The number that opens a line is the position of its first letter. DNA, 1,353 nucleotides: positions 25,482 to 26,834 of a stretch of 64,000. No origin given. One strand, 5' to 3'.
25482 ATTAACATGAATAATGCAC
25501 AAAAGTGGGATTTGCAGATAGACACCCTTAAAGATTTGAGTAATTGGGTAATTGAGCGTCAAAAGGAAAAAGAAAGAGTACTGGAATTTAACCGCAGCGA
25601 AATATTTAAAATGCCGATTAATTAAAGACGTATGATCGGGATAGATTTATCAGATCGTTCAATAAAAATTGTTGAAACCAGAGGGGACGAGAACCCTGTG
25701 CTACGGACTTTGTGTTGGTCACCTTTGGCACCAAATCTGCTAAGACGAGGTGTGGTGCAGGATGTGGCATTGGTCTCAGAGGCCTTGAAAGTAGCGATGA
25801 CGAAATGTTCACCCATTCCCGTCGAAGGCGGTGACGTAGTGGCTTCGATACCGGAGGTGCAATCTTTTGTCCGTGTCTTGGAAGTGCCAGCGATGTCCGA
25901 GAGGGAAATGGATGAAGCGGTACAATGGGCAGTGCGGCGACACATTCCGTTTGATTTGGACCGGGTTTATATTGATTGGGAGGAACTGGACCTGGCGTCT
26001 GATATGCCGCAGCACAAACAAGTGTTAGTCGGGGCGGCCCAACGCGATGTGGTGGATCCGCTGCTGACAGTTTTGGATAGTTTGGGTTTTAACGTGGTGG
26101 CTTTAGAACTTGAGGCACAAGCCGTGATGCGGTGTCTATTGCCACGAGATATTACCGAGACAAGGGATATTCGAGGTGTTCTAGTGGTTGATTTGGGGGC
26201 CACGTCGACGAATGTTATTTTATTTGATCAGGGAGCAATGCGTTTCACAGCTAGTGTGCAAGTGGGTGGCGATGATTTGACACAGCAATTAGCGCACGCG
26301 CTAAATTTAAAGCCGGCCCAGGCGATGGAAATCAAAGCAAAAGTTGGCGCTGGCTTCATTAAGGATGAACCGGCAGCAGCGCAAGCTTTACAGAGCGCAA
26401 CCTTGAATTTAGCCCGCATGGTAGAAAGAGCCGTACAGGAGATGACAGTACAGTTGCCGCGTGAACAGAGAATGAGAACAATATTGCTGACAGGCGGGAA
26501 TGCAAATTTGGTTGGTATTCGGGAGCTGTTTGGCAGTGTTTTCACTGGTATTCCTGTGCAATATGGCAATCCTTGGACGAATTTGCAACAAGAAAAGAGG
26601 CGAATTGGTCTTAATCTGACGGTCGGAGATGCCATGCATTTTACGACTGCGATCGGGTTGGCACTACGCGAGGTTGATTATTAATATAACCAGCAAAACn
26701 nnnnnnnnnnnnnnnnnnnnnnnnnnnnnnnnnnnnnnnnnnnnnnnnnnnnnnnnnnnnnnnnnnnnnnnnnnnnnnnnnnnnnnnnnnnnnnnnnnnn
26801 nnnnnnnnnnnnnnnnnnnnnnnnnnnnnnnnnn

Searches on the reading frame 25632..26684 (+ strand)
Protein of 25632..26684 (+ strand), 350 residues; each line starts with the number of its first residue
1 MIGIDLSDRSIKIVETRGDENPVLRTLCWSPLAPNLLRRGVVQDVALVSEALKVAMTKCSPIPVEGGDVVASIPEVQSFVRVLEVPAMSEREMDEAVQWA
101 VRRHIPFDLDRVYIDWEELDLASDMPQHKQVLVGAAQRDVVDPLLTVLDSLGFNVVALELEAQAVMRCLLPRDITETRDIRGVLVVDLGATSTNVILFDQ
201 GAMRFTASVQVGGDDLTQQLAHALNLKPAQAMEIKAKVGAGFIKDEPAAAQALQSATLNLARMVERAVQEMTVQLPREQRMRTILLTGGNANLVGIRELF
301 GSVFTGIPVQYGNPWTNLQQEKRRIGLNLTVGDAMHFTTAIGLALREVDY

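Call 14: search_protein_families(library=pfam, proteins=[window:25632-26684:+], max_evalue=0.01)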
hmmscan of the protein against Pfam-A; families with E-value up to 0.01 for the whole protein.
window:25632-26684:+ (350 aa): 6 families
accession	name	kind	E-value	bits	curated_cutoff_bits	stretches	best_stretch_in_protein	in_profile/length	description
PF11104.14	PilM_2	-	9.7e-39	133.7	27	1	3-347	1-339/340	Type IV pilus assembly protein PilM;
PF14450.12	FtsA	-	1.9e-14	54.5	31.8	1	185-315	2-113/127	Cell division protein FtsA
PF06723.19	MreB_Mbl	-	7.4e-09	35.3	27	1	180-240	144-210/327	MreB/Mbl protein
PF25216.1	Volactin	-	1e-07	32.2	35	1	186-306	171-293/321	Volactin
PF00022.25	Actin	-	7.1e-05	22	27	0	183-233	144-201/410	Actin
PF06277.17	EutA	-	0.00017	21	27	1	181-287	143-261/475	Ethanolamine utilisation protein EutA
